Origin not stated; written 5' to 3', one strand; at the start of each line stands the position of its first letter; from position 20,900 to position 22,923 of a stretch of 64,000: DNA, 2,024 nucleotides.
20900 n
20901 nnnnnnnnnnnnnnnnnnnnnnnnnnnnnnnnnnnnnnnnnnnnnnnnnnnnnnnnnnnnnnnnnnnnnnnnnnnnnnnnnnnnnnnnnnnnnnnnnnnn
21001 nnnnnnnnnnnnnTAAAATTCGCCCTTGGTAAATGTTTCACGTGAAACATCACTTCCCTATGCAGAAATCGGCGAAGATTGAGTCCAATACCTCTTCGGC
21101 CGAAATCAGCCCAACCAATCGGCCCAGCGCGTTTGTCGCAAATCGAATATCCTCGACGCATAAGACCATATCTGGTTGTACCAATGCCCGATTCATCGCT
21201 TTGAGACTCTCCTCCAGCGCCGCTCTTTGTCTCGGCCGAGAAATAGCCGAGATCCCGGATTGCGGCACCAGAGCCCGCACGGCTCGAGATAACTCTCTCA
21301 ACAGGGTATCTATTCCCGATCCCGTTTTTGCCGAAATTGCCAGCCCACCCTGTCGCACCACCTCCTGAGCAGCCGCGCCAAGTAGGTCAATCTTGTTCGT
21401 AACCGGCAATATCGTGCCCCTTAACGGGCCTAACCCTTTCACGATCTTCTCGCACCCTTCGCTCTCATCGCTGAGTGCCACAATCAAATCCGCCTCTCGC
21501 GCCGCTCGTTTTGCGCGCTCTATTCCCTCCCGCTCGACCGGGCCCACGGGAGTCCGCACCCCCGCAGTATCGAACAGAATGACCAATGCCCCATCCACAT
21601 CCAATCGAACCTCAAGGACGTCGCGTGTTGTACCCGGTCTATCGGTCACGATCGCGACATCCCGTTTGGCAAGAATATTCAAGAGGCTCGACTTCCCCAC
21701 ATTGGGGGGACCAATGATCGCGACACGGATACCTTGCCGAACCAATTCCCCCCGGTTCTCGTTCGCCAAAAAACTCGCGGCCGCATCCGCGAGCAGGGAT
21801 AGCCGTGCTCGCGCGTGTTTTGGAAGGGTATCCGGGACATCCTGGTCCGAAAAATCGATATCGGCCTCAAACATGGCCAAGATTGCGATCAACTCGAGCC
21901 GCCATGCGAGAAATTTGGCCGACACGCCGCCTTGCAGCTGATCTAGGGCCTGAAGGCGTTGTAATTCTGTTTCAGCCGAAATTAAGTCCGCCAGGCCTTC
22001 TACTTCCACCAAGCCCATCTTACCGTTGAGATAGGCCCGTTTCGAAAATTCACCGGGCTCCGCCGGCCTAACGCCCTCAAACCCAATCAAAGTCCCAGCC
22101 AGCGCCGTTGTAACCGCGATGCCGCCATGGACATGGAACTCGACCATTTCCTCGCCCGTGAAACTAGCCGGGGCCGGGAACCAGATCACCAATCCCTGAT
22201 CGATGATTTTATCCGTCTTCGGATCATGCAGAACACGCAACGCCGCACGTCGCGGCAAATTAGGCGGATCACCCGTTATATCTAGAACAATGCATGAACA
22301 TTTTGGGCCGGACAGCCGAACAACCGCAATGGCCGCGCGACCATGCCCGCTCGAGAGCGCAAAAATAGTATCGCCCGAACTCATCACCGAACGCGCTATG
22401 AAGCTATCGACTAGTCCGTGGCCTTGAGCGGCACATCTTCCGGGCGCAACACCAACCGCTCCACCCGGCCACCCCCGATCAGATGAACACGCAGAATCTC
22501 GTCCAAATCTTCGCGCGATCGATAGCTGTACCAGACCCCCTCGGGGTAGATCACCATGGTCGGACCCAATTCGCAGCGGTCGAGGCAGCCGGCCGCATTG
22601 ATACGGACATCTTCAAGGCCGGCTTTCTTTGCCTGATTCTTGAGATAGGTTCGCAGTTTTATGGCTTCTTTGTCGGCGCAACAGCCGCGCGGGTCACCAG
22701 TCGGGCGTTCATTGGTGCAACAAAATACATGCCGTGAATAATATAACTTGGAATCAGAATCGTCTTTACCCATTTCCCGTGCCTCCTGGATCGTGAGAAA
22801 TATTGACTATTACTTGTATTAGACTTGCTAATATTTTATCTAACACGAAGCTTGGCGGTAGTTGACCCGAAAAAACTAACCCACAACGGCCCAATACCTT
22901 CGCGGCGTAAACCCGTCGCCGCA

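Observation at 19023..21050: Perfect 16-18-bp palindrome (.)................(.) occurs three times around mnmG, once encoded into rsmG with rare codons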

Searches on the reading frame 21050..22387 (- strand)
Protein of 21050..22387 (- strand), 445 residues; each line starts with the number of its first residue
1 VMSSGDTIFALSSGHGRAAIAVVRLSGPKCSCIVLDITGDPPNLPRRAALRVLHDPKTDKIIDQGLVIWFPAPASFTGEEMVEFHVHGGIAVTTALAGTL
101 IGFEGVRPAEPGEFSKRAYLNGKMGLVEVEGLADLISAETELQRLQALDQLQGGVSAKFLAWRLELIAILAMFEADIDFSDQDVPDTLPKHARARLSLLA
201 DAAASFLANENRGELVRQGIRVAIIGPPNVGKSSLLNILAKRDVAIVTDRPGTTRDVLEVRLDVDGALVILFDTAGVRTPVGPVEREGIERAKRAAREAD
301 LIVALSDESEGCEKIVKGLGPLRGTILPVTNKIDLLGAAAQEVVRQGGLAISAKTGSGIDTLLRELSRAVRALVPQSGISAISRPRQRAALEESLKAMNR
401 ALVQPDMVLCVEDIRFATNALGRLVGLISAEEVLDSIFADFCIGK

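Call 6: search_protein_families(library=ncbifam, proteins=[window:21050-22387:-])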
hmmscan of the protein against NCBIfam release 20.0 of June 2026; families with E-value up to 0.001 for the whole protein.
window:21050-22387:- (445 aa): 15 families
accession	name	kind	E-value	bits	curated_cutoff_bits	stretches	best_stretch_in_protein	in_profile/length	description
NF003661.0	PRK05291.1-3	equivalog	1.1e-154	516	380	1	5-445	3-448/448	tRNA uridine-5-carboxymethylaminomethyl(34) synthesis GTPase MnmE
TIGR00450.1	mnmE_trmE_thdF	equivalog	1.2e-84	284.9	252.6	1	17-445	6-446/446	tRNA uridine-5-carboxymethylaminomethyl(34) synthesis GTPase MnmE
TIGR03594.1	GTPase_EngA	equivalog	1.2e-26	93.8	306.7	1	221-369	2-159/432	ribosome biogenesis GTPase Der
NF000908.1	PRK00089.1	equivalog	8.7e-23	81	237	1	222-370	6-167/291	GTPase Era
TIGR00231.1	small_GTP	domain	2.2e-19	69.8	42.5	1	219-346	3-134/164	GTP-binding protein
TIGR03918.1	GTP_HydF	equivalog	1.2e-18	67.2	325.55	1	220-372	8-169/392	[FeFe] hydrogenase H-cluster maturation GTPase HydF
NF007071.0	PRK09518.1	equivalog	1.3e-16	60.3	953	1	206-386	258-445/706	bifunctional cytidylate kinase/GTPase Der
NF002828.0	PRK03003.1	equivalog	2e-15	56.4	631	1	191-309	185-306/477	ribosome biogenesis GTPase Der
TIGR03596.1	GTPase_YlqF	equivalog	1.5e-13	50.8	208.2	1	209-279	109-175/276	ribosome biogenesis GTPase YlqF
TIGR00436.1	era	equivalog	1.2e-11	44.5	116.25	1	220-335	1-119/270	GTPase Era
TIGR03156.1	GTP_HflX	equivalog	2.2e-09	36.7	216.75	1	218-368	188-349/351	GTPase HflX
TIGR03598.1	GTPase_YsxC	equivalog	1.3e-07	31.5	124.45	1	218-257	17-57/186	ribosome biogenesis GTP-binding protein YihA/YsxC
TIGR00437.1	feoB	equivalog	5.3e-07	28.7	315.65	1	226-307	1-81/594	ferrous iron transport protein B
TIGR03597.1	GTPase_YqeH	equivalog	3e-06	26.6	297.4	1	217-278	153-216/361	ribosome biogenesis GTPase YqeH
NF003255.0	PRK04213.1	equivalog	0.0001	21.7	164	1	219-263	9-52/204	GTP-binding protein EngB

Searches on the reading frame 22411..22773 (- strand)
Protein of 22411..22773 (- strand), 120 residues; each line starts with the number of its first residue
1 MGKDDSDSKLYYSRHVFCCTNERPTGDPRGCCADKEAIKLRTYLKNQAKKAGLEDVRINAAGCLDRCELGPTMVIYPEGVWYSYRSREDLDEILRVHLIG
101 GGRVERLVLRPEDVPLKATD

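Call 6: search_protein_families(library=ncbifam, proteins=[window:22411-22773:-])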
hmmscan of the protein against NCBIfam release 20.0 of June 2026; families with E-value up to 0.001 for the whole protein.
window:22411-22773:- (120 aa): 2 families
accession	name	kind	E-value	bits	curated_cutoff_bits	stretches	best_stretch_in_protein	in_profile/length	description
NF041612.1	fdxn_Clost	equivalog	2e-19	70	150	1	14-108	6-101/102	2Fe-2S ferredoxin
NF041613.1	fdxn_Azotob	equivalog_domain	1.1e-17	64.2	195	1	14-103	6-96/107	2Fe-2S ferredoxin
